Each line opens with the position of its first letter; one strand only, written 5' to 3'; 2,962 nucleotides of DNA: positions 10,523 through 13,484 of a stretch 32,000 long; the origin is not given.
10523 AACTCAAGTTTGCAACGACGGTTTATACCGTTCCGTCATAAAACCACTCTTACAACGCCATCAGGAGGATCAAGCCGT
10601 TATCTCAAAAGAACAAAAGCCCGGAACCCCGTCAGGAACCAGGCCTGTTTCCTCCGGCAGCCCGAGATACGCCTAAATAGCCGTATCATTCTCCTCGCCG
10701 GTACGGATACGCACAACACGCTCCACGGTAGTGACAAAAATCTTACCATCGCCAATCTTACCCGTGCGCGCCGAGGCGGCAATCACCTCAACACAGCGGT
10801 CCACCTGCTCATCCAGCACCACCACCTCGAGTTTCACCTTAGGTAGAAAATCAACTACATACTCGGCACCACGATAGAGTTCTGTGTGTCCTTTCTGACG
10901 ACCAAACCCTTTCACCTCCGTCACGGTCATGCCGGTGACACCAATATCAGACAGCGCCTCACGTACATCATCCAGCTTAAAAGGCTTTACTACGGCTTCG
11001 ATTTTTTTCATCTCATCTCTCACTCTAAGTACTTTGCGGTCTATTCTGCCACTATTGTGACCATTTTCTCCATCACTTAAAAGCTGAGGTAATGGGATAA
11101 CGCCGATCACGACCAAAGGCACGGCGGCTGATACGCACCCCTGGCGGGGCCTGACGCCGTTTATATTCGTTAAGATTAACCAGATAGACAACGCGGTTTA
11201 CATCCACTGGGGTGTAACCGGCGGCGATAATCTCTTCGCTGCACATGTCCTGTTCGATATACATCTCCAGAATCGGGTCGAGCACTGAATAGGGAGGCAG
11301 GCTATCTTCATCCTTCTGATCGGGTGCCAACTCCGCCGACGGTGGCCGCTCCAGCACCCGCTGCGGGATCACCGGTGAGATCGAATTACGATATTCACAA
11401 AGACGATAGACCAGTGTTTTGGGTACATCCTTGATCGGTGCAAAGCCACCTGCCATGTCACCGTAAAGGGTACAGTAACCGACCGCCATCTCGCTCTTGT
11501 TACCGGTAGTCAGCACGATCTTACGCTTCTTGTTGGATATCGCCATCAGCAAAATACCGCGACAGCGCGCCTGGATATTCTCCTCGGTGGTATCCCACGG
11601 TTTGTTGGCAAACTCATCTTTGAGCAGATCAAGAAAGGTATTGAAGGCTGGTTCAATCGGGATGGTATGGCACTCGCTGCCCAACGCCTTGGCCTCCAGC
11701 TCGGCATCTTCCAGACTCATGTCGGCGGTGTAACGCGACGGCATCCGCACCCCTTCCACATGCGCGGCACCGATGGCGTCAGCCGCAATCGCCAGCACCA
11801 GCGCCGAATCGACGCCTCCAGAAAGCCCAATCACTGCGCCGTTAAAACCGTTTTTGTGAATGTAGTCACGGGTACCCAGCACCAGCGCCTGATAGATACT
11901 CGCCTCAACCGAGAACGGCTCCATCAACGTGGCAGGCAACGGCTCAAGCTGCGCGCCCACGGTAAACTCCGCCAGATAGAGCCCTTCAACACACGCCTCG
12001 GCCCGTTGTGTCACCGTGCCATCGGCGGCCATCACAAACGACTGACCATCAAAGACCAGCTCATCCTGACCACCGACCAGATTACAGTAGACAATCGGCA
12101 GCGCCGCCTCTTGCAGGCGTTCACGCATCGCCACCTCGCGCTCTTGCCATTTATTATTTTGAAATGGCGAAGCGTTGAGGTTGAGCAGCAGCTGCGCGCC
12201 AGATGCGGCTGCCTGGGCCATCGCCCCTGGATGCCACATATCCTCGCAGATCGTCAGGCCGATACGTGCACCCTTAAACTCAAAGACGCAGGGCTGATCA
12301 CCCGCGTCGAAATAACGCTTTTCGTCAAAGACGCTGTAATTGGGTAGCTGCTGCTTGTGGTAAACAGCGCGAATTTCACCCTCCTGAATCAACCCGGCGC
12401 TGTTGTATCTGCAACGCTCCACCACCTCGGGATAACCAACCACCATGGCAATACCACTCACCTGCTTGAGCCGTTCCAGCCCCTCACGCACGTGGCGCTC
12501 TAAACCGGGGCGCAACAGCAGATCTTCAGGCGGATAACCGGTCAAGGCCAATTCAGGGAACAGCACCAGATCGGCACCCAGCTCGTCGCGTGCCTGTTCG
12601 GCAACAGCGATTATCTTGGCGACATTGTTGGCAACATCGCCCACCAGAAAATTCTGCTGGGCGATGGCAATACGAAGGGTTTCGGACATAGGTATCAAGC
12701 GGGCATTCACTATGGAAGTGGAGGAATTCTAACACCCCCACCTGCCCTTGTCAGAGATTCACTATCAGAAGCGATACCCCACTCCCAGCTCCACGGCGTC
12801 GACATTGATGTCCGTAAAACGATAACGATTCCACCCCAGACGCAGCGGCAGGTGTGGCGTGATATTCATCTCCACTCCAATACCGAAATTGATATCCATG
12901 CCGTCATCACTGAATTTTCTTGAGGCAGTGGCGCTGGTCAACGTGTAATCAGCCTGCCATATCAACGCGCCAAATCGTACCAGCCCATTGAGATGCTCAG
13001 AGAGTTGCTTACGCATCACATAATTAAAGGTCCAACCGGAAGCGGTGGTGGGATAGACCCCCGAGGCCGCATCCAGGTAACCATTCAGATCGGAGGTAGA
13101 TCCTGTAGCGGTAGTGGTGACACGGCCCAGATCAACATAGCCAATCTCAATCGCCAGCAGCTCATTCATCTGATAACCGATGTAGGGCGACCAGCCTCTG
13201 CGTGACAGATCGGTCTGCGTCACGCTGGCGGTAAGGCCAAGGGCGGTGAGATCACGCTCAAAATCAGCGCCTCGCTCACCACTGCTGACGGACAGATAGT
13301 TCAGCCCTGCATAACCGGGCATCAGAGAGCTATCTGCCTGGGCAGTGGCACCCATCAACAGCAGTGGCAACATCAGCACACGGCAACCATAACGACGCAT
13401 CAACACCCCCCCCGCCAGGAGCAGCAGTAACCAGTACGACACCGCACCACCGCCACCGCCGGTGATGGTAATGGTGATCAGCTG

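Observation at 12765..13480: G8 homopolymer joins a sorting-signal-like adhesin tail in frame to a complete signal peptide plus OMP beta-barrel; one G fewer restores a TGATG two-gene overlap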

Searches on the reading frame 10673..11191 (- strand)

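Call 39: search_protein_families(library=pfam, proteins=[window:10673-11191:-], max_evalue=0.001)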
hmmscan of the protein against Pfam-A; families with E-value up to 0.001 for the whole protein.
window:10673-11191:- (172 aa): 1 family
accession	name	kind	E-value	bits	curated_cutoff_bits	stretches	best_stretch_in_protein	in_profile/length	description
PF00543.27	P-II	-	3.6e-34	117.6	25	1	61-166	1-102/102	Nitrogen regulatory protein P-II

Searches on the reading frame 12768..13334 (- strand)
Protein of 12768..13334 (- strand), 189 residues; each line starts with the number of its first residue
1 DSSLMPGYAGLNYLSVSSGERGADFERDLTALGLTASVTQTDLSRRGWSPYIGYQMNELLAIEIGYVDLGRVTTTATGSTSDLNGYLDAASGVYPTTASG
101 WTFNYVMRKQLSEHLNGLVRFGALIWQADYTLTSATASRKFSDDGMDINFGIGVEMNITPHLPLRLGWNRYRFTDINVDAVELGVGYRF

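Call 81: predict_structure(alignment_id=A4)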
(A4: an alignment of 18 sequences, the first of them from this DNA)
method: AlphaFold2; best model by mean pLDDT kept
length: 189 residues; sequences in the alignment: 18
mean_pLDDT: 89.6   pTM: 0.82
mean pLDDT of the five models: 89.6, 88.0, 85.4, 85.0, 83.6
residues with pLDDT >= 90: 107; 70-90: 75; 50-70: 4; < 50: 3
segments of 3 or more residues with pLDDT < 50: 1-3
pLDDT, mean of each block of 10 residues (from residue 1): 74 90 82 82 87 96 97 83 85 81 98 97 94 85 93 96 97 88 97
secondary structure, 60 per line:
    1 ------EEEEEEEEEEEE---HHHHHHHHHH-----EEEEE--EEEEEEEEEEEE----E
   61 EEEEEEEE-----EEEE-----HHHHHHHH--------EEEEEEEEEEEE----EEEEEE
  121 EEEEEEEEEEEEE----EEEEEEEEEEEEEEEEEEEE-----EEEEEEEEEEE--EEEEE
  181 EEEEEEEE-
elements in order: E7-18 H22-31 E37-41 E44-55 E60-68 E74-77 H83-90 E99-110 E115-133 E138-157 E163-173 E176-188
